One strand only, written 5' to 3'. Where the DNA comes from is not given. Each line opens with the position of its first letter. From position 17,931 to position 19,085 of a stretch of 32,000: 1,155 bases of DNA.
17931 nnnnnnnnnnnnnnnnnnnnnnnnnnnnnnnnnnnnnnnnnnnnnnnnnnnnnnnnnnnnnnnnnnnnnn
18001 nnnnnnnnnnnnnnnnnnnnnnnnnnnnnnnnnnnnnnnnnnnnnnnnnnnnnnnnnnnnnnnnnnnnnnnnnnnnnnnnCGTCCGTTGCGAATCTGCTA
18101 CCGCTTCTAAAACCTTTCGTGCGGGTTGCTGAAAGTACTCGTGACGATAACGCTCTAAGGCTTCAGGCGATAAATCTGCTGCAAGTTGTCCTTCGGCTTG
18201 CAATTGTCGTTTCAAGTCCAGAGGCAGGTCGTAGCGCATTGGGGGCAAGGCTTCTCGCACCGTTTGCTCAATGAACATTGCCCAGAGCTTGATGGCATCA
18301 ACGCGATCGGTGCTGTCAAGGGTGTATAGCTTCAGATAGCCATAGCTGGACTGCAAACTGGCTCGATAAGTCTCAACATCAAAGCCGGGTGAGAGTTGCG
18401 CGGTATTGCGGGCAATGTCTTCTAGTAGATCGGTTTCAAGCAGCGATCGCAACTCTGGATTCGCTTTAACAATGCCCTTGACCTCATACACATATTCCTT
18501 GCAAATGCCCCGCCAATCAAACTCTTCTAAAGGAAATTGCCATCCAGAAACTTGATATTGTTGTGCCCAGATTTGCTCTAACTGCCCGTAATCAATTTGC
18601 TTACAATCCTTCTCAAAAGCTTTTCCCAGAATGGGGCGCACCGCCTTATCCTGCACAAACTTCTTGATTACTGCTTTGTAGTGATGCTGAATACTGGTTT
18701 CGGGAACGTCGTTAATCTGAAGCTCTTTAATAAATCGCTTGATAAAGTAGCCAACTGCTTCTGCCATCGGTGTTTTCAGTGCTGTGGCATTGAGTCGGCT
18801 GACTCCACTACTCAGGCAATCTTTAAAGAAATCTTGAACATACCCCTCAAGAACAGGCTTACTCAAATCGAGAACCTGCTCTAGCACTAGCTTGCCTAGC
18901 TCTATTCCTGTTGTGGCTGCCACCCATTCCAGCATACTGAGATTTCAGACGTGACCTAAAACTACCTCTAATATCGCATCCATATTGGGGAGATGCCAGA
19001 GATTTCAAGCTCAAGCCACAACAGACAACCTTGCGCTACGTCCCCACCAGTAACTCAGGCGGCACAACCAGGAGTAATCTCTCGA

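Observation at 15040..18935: NACHT/STAND NTPase translationally chained to two toxin-antitoxin pairs in one minus-strand operon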

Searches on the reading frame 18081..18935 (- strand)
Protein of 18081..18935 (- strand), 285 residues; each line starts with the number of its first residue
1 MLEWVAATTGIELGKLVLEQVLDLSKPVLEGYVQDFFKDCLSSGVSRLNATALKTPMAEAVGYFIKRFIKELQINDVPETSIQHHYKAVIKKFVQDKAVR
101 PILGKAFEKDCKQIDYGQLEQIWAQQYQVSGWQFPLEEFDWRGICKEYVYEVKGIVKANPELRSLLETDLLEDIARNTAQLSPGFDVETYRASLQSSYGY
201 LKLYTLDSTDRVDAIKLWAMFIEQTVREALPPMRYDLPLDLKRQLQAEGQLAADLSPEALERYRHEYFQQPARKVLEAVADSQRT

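Call 50: predict_structure(alignment_id=A2)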
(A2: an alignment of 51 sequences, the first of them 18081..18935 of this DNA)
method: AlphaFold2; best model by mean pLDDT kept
length: 285 residues; sequences in the alignment: 51
mean_pLDDT: 70.0   pTM: 0.57
mean pLDDT of the five models: 70.0, 67.2, 63.1, 62.0, 61.1
residues with pLDDT >= 90: 34; 70-90: 116; 50-70: 83; < 50: 52
segments of 3 or more residues with pLDDT < 50: 1-7, 170-185, 195-209, 224-235
pLDDT, mean of each block of 10 residues (from residue 1): 49 73 76 79 58 83 89 88 83 90 86 91 83 79 92 84 67 44 49 49 48 55 49 52 75 69 65 61 55
secondary structure, 60 per line:
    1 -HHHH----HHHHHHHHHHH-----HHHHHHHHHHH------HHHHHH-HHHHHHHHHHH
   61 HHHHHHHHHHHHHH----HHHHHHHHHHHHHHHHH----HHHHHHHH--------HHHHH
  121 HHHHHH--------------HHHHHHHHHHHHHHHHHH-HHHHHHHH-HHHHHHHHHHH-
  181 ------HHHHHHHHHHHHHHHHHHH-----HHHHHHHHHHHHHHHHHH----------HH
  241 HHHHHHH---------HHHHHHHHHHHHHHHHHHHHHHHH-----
elements in order: H2-5 H10-20 H26-36 H43-48 H50-74 H79-95 H100-107 H116-126 H141-158 H160-167 H169-179 H187-205 H211-228 H239-247 H257-280

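Call 53: fold_search(model_id=the predicted structure, library=pdb)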
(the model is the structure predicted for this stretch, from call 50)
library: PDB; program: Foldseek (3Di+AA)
matches with E <= 10: 73; with E <= 0.001: 0
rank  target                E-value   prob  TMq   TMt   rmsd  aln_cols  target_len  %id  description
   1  8erw_B                9.3e-01  0.09  0.16  0.17  17.0       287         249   13  Precisely patterned nanofibers made from extendable protein multiplexes (released 2023-08-23)
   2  9cpb_5M               1.8e+00  0.03  0.12  0.09  37.7       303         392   10  Atomic model of bovine Fallopian tube cilia doublet microtubule (48-nm periodicity) (released 2024-10-30)
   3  1fps                  2.0e+00  0.08  0.20  0.17  18.8       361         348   13  CRYSTAL STRUCTURE OF RECOMBINANT FARNESYL DIPHOSPHATE SYNTHASE AT 2.6 ANGSTROMS RESOLUTION (released 1995-07-10)
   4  9jri                  2.8e+00  0.04  0.14  0.12  23.7       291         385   14  outward-open hSLC19A1 + 5-MTHF (released 2025-02-26)
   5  9qtq_G                2.8e+00  0.04  0.13  0.14  19.2       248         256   12  Structure of the energy converting methyltransferase (Mtr) of Methanosarcina mazei in complex with a novel protein bin (released 2025-12-24)
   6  8a6u_B                2.9e+00  0.04  0.16  0.15  19.9       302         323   12  PcIDS1 in complex with Mg2+ (released 2023-05-31)
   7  9w32_A                3.0e+00  0.05  0.15  0.12  21.7       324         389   14  antagonist 1-bound inactive SSTR5 structure (released 2026-01-21)
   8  7uni_B                3.0e+00  0.04  0.14  0.15  20.4       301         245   11  De novo designed chlorophyll dimer protein with Zn pheophorbide a methyl ester, SP2-ZnPPaM (released 2023-04-19)
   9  8wd5_A                3.0e+00  0.04  0.16  0.15  18.5       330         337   12  Crystal structure of farnesyl diphosphate synthase FPPS1 from silkworm, Bombyx mori (released 2024-05-22)
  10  8a6v_B                3.3e+00  0.04  0.16  0.15  21.3       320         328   11  PcIDS1 in complex with Mg2+ and IPP (released 2023-05-31)
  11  5cwo_A                3.5e+00  0.06  0.16  0.19  20.2       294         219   12  Crystal structure of de novo designed helical repeat protein DHR76 (released 2015-12-16)
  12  8erw_A                3.5e+00  0.04  0.14  0.15  16.8       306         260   10  Precisely patterned nanofibers made from extendable protein multiplexes (released 2023-08-23)
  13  6b02_B                3.8e+00  0.05  0.18  0.17  18.5       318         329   11  Crystal structure of CfFPPS2 (apo form), a lepidopteran type-II farnesyl diphosphate synthase (released 2017-12-13)
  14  9cpc_3F               3.8e+00  0.02  0.13  0.10  37.3       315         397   12  Atomic model of porcine brain ventricles cilia doublet microtubule (48-nm periodicity) (released 2024-10-23)
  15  4xlx_D                4.2e+00  0.06  0.21  0.20  16.9       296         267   13  Crystal structure of BjKS from Bradyrhizobium japonicum (released 2015-02-04)
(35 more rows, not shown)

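Call 88: fold_search(model_id=the predicted structure, library=viral)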
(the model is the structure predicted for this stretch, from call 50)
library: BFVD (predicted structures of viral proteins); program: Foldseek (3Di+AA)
matches with E <= 10: 59; with E <= 0.001: 0
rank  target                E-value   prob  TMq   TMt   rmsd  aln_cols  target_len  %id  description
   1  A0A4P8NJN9            1.1e+00  0.08  0.14  0.09  24.6       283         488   10  (no name in the UniProt tables at hand)
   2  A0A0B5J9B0            2.3e+00  0.03  0.13  0.12  19.1       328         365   11  Uncharacterized protein [Pandoravirus inopinatum]
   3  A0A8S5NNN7            2.4e+00  0.05  0.16  0.09  18.6       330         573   11  Minor tail protein [Myoviridae sp. ctkOm7]
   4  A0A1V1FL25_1          2.5e+00  0.06  0.18  0.09  21.0       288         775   16  PD-(D/E)XK endonuclease-like domain-containing protein [Azobacteroides phage ProJPt-Bp1]
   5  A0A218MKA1            2.9e+00  0.06  0.17  0.06  17.2       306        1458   13  Putative pore-forming tail tip protein [uncultured virus]
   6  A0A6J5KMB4            3.0e+00  0.03  0.12  0.10  30.4       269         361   12  Uncharacterized protein [uncultured Caudovirales phage]
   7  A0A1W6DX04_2          3.5e+00  0.08  0.20  0.09  16.8       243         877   15  Tail tape-measure protein [Sphingobium phage Lacusarx]
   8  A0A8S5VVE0            3.5e+00  0.02  0.13  0.10  21.6       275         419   11  Uncharacterized protein [Ackermannviridae sp.]
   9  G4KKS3                3.6e+00  0.06  0.17  0.18  18.4       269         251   11  (no name in the UniProt tables at hand)
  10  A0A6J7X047            3.6e+00  0.06  0.18  0.15  17.0       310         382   10  Uncharacterized protein [uncultured Caudovirales phage]
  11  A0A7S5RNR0            3.8e+00  0.04  0.16  0.09  18.2       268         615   10  (no name in the UniProt tables at hand)
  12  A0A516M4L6            3.8e+00  0.02  0.13  0.07  24.6       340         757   11  (no name in the UniProt tables at hand)
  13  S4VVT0                4.2e+00  0.02  0.11  0.09  26.1       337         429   11  Ankyrin repeat domain containing protein [Pandoravirus salinus]
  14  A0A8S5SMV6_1          4.4e+00  0.04  0.15  0.05  19.6       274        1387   11  RNA polymerase [Podoviridae sp. ctIKM86]
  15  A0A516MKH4            4.6e+00  0.02  0.12  0.06  28.6       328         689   14  (no name in the UniProt tables at hand)
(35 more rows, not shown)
